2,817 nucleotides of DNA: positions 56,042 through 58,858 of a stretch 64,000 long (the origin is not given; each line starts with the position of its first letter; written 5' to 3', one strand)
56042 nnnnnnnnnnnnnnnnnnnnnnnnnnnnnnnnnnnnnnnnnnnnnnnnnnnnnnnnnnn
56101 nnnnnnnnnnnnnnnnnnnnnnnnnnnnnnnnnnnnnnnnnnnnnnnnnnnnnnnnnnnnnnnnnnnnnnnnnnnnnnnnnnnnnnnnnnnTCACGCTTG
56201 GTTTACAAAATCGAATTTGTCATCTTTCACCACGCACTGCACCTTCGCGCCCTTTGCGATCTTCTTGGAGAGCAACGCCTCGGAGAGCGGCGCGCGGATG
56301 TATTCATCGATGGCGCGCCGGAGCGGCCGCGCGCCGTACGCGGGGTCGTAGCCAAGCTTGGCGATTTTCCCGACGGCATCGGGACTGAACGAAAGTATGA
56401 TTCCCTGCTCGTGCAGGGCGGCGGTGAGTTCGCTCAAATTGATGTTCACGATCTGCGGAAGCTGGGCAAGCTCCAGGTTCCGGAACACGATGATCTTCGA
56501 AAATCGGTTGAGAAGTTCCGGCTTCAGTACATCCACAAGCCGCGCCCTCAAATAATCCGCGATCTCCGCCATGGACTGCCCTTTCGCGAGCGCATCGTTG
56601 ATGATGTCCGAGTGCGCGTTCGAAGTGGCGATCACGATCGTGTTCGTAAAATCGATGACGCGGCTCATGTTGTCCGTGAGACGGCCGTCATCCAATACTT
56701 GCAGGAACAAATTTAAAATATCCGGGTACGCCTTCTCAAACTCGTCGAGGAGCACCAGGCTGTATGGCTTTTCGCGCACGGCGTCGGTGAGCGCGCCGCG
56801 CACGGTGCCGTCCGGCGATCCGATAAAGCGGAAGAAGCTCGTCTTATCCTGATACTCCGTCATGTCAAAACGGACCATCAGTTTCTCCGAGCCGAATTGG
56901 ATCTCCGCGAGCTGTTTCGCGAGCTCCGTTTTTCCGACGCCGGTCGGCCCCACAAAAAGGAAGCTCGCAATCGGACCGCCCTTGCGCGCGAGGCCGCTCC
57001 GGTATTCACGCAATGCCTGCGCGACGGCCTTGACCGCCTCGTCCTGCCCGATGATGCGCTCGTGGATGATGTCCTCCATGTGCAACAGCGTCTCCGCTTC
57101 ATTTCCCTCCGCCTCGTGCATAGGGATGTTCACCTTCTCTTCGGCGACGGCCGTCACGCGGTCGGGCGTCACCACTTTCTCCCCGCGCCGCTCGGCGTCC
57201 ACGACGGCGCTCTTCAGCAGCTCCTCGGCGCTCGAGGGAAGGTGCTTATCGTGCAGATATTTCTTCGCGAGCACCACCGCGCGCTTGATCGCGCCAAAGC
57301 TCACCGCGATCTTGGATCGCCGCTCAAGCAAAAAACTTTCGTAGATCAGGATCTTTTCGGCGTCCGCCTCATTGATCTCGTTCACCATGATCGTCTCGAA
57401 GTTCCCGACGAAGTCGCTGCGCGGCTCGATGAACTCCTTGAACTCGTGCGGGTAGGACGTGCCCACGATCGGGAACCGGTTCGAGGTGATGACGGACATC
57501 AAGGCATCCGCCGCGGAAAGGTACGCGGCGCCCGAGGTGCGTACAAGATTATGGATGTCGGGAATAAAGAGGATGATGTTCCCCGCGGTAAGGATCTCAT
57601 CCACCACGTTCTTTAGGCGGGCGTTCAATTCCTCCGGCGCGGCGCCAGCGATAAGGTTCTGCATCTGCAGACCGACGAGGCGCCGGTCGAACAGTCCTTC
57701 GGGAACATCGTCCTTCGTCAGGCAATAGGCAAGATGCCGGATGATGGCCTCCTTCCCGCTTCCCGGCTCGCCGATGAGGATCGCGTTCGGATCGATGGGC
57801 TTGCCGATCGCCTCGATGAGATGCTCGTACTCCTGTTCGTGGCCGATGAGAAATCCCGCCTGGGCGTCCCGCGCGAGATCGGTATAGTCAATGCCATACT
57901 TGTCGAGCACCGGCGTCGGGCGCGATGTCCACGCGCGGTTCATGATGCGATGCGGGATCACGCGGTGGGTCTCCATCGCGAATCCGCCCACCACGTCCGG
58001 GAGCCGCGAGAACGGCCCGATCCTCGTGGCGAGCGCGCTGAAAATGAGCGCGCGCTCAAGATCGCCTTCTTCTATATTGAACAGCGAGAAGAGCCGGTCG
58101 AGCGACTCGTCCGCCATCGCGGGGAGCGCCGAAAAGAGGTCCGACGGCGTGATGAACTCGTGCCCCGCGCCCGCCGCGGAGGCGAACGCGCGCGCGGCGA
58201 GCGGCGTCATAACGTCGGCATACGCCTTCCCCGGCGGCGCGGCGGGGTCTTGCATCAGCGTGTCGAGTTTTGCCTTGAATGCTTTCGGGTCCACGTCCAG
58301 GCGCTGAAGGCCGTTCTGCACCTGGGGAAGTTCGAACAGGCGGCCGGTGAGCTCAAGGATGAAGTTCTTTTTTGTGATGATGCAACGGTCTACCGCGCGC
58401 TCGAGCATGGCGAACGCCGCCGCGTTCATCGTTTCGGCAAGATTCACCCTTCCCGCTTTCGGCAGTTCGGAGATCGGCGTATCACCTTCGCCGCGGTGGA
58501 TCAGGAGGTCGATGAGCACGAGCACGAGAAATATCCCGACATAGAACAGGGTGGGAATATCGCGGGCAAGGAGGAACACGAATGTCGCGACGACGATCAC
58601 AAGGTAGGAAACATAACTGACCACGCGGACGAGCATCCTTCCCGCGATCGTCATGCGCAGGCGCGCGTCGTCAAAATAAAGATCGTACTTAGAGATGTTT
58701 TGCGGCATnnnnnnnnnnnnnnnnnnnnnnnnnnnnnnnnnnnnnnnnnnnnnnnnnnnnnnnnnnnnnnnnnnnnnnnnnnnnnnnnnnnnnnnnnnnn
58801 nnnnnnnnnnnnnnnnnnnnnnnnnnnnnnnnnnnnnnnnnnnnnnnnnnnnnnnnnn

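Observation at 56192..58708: Membrane-anchored Clp/Hsp100 ATPase with an inactive-looking first AAA+ module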

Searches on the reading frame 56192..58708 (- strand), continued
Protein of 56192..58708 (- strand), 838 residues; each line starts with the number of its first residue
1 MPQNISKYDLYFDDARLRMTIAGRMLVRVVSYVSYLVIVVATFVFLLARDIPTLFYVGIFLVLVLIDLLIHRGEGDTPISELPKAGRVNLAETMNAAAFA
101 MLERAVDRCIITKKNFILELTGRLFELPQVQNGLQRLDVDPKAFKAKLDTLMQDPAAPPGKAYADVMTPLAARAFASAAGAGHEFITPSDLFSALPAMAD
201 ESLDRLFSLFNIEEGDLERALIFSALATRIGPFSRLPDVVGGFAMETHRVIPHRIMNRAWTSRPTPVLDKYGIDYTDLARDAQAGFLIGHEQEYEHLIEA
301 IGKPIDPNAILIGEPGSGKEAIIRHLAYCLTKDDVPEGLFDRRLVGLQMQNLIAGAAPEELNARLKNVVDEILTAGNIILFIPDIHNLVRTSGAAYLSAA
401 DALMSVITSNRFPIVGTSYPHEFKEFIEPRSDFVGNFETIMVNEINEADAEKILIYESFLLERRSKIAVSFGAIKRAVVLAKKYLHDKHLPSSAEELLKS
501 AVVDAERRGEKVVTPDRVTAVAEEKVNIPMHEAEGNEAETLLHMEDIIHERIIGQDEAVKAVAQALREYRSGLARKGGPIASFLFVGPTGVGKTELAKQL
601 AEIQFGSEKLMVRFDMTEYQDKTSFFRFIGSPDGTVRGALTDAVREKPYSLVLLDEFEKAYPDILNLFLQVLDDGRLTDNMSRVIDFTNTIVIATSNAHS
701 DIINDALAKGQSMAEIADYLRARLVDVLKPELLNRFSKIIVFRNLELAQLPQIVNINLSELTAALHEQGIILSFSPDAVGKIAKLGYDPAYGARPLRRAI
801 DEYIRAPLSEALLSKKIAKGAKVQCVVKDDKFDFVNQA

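Call 15: find_encoding_contigs(protein=P0062, flank=8000, max_places=2)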
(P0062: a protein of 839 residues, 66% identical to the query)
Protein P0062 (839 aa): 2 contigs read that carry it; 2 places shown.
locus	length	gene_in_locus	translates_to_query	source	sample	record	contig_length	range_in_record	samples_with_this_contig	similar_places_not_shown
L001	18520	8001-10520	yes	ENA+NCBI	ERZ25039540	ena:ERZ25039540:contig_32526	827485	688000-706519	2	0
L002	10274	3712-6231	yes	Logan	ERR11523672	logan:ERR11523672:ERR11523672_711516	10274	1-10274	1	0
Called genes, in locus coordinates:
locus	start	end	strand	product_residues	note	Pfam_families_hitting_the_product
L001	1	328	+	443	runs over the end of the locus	PF08245:Mur_ligase_M, PF02875:Mur_ligase_C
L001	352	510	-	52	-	-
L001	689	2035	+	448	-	PF00753:Lactamase_B, PF23023:Anti-Pycsar_Apyc1, PF12706:Lactamase_B_2, PF16661:Lactamase_B_6, PF10996:Beta-Casp, PF07521:RMMBL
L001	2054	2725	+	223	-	PF18306:LDcluster4, PF03641:Lysine_decarbox (faint)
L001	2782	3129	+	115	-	-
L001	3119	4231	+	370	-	PF01490:Aa_trans, PF03222:Trp_Tyr_perm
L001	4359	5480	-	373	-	-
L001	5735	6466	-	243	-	-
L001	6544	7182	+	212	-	PF03167:UDG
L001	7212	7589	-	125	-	PF01740:STAS, PF13466:STAS_2 (weak)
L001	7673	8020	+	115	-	-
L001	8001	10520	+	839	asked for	PF00158:Sigma54_activat (faint), PF17871:AAA_lid_9 (weak), PF00004:AAA, PF07724:AAA_2, PF07728:AAA_5, PF10431:ClpB_D2-small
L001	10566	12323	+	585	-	PF14716:HHH_8, PF14520:HHH_5, PF14792:DNA_pol_B_palm (faint), PF14791:DNA_pol_B_thumb, PF02811:PHP (weak)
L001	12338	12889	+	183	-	PF00293:NUDIX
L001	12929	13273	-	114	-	PF00453:Ribosomal_L20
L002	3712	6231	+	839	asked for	PF00158:Sigma54_activat (faint), PF17871:AAA_lid_9 (weak), PF00004:AAA, PF07724:AAA_2, PF07728:AAA_5, PF10431:ClpB_D2-small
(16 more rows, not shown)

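Call 16: find_encoding_contigs(protein=P0098, flank=8000, max_places=2)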
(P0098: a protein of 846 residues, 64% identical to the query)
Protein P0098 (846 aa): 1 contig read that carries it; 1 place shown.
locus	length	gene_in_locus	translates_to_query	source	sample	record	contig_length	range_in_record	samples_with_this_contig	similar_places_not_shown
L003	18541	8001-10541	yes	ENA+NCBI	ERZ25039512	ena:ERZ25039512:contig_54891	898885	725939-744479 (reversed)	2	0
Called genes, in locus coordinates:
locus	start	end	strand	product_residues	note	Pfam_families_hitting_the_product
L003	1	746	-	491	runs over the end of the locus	PF00239:Resolvase, PF07508:Recombinase, PF13408:Zn_ribbon_recom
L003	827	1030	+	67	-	PF13560:HTH_31, PF12844:HTH_19, PF01381:HTH_3, PF13443:HTH_26 (weak)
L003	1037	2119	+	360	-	-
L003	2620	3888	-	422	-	PF03235:GmrSD_N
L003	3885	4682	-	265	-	PF15515:MvaI_BcnI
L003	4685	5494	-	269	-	PF01555:N6_N4_Mtase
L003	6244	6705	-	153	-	PF17210:SdrD_B, PF17802:SpaA, PF22904:NOMO1-like_2nd, PF13620:CarboxypepD_reg (weak)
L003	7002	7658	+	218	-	PF03167:UDG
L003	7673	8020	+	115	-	-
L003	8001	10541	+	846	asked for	PF13191:AAA_16 (faint), PF05729:NACHT (faint), PF20720:nSTAND3 (faint), PF00158:Sigma54_activat (weak), PF07724:AAA_2, PF07728:AAA_5, PF00004:AAA, PF10431:ClpB_D2-small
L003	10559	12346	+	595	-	PF14716:HHH_8, PF02811:PHP (faint), PF14520:HHH_5, PF14791:DNA_pol_B_thumb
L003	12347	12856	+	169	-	PF00293:NUDIX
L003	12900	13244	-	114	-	PF00453:Ribosomal_L20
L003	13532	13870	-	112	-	PF00707:IF3_C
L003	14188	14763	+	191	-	PF03703:bPH_2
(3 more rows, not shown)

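Call 31: predict_structure(alignment_id=A2)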
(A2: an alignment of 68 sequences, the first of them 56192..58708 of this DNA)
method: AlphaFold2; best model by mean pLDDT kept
length: 838 residues; sequences in the alignment: 68
mean_pLDDT: 76.0   pTM: 0.60
mean pLDDT of the five models: 76.0, 71.6, 68.7, 68.3, 65.2
residues with pLDDT >= 90: 9; 70-90: 667; 50-70: 127; < 50: 35
segments of 3 or more residues with pLDDT < 50: 230-233, 235-261
pLDDT, mean of each block of 10 residues (from residue 1): 62 76 79 86 87 87 82 72 77 84 82 80 82 77 83 63 76 80 77 81 78 69 60 42 37 45 72 78 60 85 85 80 82 75 82 77 84 82 84 69 81 88 83 84 80 75 77 83 75 84 84 83 70 61 74 77 75 63 79 81 76 85 81 74 77 85 81 75 74 79 68 70 69 77 75 78 78 82 73 70 80 74 79 76
secondary structure, 60 per line:
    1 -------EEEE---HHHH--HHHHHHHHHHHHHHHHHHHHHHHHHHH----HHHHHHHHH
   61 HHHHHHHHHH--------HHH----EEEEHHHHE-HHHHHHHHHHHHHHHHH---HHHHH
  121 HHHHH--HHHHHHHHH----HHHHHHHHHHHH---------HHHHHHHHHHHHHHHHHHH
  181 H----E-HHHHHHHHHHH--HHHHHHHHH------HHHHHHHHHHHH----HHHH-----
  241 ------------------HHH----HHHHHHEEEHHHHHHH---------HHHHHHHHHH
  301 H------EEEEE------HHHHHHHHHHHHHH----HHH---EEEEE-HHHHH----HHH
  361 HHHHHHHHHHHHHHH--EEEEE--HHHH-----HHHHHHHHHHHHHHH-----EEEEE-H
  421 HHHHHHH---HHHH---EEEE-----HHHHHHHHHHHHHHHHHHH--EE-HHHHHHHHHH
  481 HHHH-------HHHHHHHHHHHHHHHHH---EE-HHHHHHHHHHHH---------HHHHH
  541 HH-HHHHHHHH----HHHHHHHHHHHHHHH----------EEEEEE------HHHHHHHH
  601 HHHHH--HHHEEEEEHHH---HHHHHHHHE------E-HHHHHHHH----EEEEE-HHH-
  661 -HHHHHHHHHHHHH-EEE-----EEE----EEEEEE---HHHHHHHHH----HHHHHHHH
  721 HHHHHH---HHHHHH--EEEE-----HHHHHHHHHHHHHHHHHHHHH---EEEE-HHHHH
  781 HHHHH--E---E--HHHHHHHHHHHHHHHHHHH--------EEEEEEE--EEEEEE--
elements in order (helices of 4 or more, strands of 3 or more residues): E8-11 H15-18 H21-47 H52-70 E86-89 H90-93 H96-112 H116-125 H128-136 H141-152 H162-181 H188-198 H201-209 H216-227 H232-235 H266-271 E272-274 H275-281 H291-301 E308-312 H319-332 E343-347 H349-353 H358-375 E378-382 H385-388 H394-408 E414-418 H420-427 H431-434 E438-441 H447-465 H471-484 H492-508 H515-526 H536-542 H544-551 H556-570 E581-586 H593-605 E611-615 H622-629 H639-646 E651-655 H662-674 E676-678 E684-686 E691-696 H700-708 H713-726 H730-735 E738-741 H747-767 E771-774 H776-785 H795-813 E822-828 E831-836
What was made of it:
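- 58499..58648 (-): Transmembrane helical hairpin, residues 21-70 (TM1 21-47, about 4-residue outer loop, TM2 52-70 carrying the invariant Asp67). AlphaFold2 helices (call 31).
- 58019..58456 (-): Diverged Clp_N-like N-domain, residues about 85-230 (eight helices). AlphaFold2 secondary structure (call 31).
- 57911..57952 (-): Family-defining linker motif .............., residues 253-266. The residues just before it (230-233, 235-261) are low-confidence in the monomer model (call 31).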

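Call 32: search_protein_families(library=padloc, proteins=[window:56192-58708:-], max_evalue=0.01)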
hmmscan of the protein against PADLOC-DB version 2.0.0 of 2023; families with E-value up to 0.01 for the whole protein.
window:56192-58708:- (838 aa): 8 families
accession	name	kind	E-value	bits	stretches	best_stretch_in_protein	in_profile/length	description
PDLC04606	PDC-M37B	-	1.1e-33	115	1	465-706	63-302/390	-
PDLC03838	DolB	-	1.6e-29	101.3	1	521-700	109-280/375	-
PDLC04605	PDC-M37B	-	9.1e-28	95.6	1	426-701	189-427/518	-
PDLC04140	mad8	-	2.3e-06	25.3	0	584-738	31-128/314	mads_8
PDLC02195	IetA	-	2.5e-05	21.7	1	520-602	73-159/395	-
PDLC04232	IetA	-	8.2e-05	20.2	1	501-658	28-184/330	-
PDLC02196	IetA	-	9.1e-05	20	0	549-615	88-156/374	-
PDLC00915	TRIP13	-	9.8e-05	19.9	0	583-700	66-192/302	TRIP13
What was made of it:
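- PADLOC hits to PDC-M37B (1.1e-33) and DolB (1.6e-29) (call 32).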

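Call 36: fold_search(model_id=the predicted structure, library=pdb)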
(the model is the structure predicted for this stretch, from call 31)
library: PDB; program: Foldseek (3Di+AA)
matches with E <= 10: 1739; with E <= 0.001: 1085
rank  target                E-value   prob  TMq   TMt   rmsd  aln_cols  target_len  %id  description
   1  9a66_A                3.7e-54  1.00  0.58  0.60  19.7       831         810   30  Integrative model of CLPC-CLPP by crosslinking MS and deep learning (released 2024-09-18)
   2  9rai_b                5.5e-50  1.00  0.55  0.59  17.8       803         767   30  Structure of the S.aureus MecA/ClpC/ClpP degradation system (released 2025-09-10)
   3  9rai_c                1.3e-49  1.00  0.53  0.57  17.2       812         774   30  Structure of the S.aureus MecA/ClpC/ClpP degradation system (released 2025-09-10)
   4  9rai_d                4.6e-49  1.00  0.53  0.58  17.8       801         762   30  Structure of the S.aureus MecA/ClpC/ClpP degradation system (released 2025-09-10)
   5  9rai_e                1.2e-47  1.00  0.53  0.58  18.2       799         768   30  Structure of the S.aureus MecA/ClpC/ClpP degradation system (released 2025-09-10)
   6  9gi1_b                7.8e-47  1.00  0.55  0.76   6.0       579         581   38  Structure of the S.aureus MecA/ClpC/ClpP degradation system (released 2025-08-20)
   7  6qs6_A                2.7e-46  1.00  0.55  0.76   5.5       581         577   38  ClpB (DWB and K476C mutant) bound to casein in presence of ATPgammaS - state KC-1 (released 2019-07-03)
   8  9gi1_c                2.7e-46  1.00  0.54  0.74   6.2       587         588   38  Structure of the S.aureus MecA/ClpC/ClpP degradation system (released 2025-08-20)
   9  9gi1_d                7.2e-46  1.00  0.54  0.74   6.3       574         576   39  Structure of the S.aureus MecA/ClpC/ClpP degradation system (released 2025-08-20)
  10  9if4_D                2.3e-45  1.00  0.53  0.73   6.3       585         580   35  Structure of the Mycobacterium Tuberculosis ClpC1P1P2 complex bound to the activator Bz-Leu-Leu (released 2025-08-27)
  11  7abr_C                4.5e-45  1.00  0.53  0.72   6.3       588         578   39  Cryo-EM structure of B. subtilis ClpC (DWB mutant) hexamer bound to a substrate polypeptide (released 2021-10-06)
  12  7abr_D                7.2e-45  1.00  0.54  0.73   6.4       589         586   39  Cryo-EM structure of B. subtilis ClpC (DWB mutant) hexamer bound to a substrate polypeptide (released 2021-10-06)
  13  9gi1_e                8.0e-45  1.00  0.54  0.74   6.4       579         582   38  Structure of the S.aureus MecA/ClpC/ClpP degradation system (released 2025-08-20)
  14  4d2q_A                1.1e-44  1.00  0.44  0.46  23.5       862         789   27  Negative-stain electron microscopy of E. coli ClpB mutant E432A (BAP form bound to ClpP) (released 2014-06-04)
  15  7abr_E                2.5e-44  1.00  0.52  0.73   6.3       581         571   39  Cryo-EM structure of B. subtilis ClpC (DWB mutant) hexamer bound to a substrate polypeptide (released 2021-10-06)
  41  1qvr_A                2.6e-41  1.00  0.49  0.51  20.3       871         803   28  Crystal Structure Analysis of ClpB (released 2003-10-21)
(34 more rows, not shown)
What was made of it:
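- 56192..58708 (-): Gene for the membrane-anchored Hsp100 paralogue ('TM-Clp'), 838 aa, stop codon included. AlphaFold2 pLDDT 76, with Foldseek top hits ClpC and ClpB (calls 31, 36).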

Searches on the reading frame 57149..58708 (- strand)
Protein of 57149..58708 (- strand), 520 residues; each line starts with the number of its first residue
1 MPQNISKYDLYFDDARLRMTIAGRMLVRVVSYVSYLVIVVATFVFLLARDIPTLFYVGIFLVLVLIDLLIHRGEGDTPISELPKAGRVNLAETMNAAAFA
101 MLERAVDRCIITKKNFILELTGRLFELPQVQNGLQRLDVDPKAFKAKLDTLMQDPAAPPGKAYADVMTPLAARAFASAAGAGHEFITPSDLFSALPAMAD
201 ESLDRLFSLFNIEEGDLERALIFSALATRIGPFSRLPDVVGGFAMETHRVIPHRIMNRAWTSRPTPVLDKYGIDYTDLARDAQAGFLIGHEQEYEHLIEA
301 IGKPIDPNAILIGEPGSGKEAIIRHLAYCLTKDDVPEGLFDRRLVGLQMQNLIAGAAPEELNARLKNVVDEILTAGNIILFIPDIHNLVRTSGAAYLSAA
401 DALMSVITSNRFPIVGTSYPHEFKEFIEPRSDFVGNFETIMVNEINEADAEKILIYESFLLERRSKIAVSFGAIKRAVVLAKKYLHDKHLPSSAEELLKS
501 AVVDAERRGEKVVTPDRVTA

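Call 25: find_related_loci(query=A3, collection=genome_contigs, flank=6000)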
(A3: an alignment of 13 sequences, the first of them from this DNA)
Query A3 (520 aa) in genome_contigs; peptide patterns used: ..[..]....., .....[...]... (x = any residue, [..] = any of these).
236 stretches matched a pattern; 215 encode a relative of the query (tblastn E <= 1e-3); the best 80 are kept; 80 distinct loci.
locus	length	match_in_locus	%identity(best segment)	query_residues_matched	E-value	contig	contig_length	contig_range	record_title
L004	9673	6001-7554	89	1-520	0e+0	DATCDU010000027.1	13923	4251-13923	MAG TPA_asm: Candidatus Paceibacterota bacterium isolate SMAG_U7734 k141_139575, whole genome shotgun sequence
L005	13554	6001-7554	83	1-520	0e+0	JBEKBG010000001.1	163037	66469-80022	MAG: Minisyncoccia bacterium isolate SPRUCE 130 SPRUCE_130_1, whole genome shotgun sequence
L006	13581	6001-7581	74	1-520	0e+0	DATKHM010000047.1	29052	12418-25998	MAG TPA_asm: Candidatus Paceibacterota bacterium isolate SMAG_U14577 k141_264324, whole genome shotgun sequence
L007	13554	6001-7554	74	1-520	0e+0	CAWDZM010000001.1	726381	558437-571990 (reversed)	MAG: uncultured bacterium isolate MFD01223.bin.1.73 genome assembly, contig: contig_20113, whole genome shotgun sequence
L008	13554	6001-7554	75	1-520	0e+0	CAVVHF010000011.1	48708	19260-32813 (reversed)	MAG: uncultured bacterium isolate MFD01112.bin.1.8 genome assembly, contig: contig_16033, whole genome shotgun sequence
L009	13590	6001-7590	76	1-520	0e+0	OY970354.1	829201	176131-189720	MAG: uncultured bacterium isolate MFD04540.bin.2.12 genome assembly, chromosome: 1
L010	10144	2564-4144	73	1-519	0e+0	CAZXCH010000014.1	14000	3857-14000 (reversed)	MAG TPA_asm: uncultured Candidatus Saccharibacteria bacterium isolate binchicken_co241_385 genome assembly, contig: NODE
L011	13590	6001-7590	72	1-520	0e+0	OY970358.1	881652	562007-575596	MAG: uncultured bacterium isolate MFD00082.bin.c.7 genome assembly, chromosome: 1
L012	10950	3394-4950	65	1-520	0e+0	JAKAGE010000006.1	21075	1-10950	MAG: bacterium isolate WY2.bin145 NODE_3392_length_21075_cov_1.344949, whole genome shotgun sequence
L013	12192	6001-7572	64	1-519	0e+0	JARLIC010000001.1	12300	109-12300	MAG: Candidatus Paceibacterota bacterium isolate MAG_CO256 MetaCoAG_Bin_256_Oxic_k141_7174, whole genome shotgun sequenc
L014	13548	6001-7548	62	10-519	0e+0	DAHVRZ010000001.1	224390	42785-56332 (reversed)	MAG TPA_asm: Candidatus Parcubacteria bacterium isolate clean656 NODE_1_length_224390_cov_8.144298, whole genome shotgun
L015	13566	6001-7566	60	1-520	0e+0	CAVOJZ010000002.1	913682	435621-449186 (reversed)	MAG: uncultured bacterium isolate MFD00082.bin.1.43 genome assembly, contig: contig_7304, whole genome shotgun sequence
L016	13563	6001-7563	60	1-520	0e+0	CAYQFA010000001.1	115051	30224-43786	MAG TPA_asm: uncultured Candidatus Saccharibacteria bacterium isolate binchicken_co3_503 genome assembly, contig: NODE_3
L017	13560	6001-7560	59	1-520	0e+0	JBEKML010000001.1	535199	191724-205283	MAG: Minisyncoccia bacterium isolate SPRUCE 393 SPRUCE_393_1, whole genome shotgun sequence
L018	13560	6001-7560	60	1-520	0e+0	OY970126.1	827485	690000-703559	MAG: uncultured bacterium isolate MFD05512.bin.c.3 genome assembly, chromosome: 1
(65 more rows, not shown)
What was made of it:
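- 57911..57952 (-): It was the pattern that retrieved 215 genomes (call 25).
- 215 of 185,579 species genomes carry a relative (call 25).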

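Call 61: search_protein_families(library=pfam, alignment_id=A3, max_evalue=1)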
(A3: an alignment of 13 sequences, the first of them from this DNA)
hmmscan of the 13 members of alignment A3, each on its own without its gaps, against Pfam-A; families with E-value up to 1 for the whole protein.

A. member 1, seq(520 aa): 7 families
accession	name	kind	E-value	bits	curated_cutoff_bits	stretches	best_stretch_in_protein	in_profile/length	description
PF17871.7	AAA_lid_9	-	0.00028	21.2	22.8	1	450-506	5-61/104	AAA lid domain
PF00004.35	AAA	-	0.00057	20.8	21.2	1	310-407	2-92/131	ATPase family associated with various cellular activities (AAA)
PF13191.12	AAA_16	-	0.0022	19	32.6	1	287-343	2-63/167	AAA ATPase domain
PF07728.20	AAA_5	-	0.0093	16.4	22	1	309-334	2-27/139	AAA domain (dynein-related subfamily)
PF20720.3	nSTAND3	-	0.027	14.6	27.2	1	309-333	20-44/155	Novel STAND NTPase 3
PF18751.7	Ploopntkinase3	-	0.19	11.7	27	1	311-337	8-34/187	P-loop Nucleotide Kinase3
PF05729.18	NACHT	-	0.23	11.7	26.7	1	310-340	4-34/167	NACHT domain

B. families by the number of members that match (of 13 scanned): 23 families
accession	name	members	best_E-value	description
PF17871.7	AAA_lid_9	13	5.5e-08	AAA lid domain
PF00004.35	AAA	13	2.3e-06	ATPase family associated with various cellular activities (AAA)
PF13191.12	AAA_16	13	1.6e-05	AAA ATPase domain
PF07728.20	AAA_5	13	0.00042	AAA domain (dynein-related subfamily)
PF05729.18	NACHT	12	0.0037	NACHT domain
PF20720.3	nSTAND3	12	0.0047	Novel STAND NTPase 3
PF14532.12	Sigma54_activ_2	4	0.032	Sigma-54 interaction domain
PF05673.19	DUF815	4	0.065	Protein of unknown function (DUF815)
PF02861.25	Clp_N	3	0.0003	Clp amino terminal domain, pathogenicity island component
PF05621.17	TniB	3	0.069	Bacterial TniB protein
PF02367.23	TsaE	3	0.084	Threonylcarbamoyl adenosine biosynthesis protein TsaE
PF13401.12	AAA_22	2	0.015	AAA domain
PF18751.7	Ploopntkinase3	2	0.049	P-loop Nucleotide Kinase3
PF07531.19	TAFH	1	0.022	NHR1 homology to TAF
PF23569.1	NBD_SMAX1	1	0.11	SMAX1 nucleotide binding domain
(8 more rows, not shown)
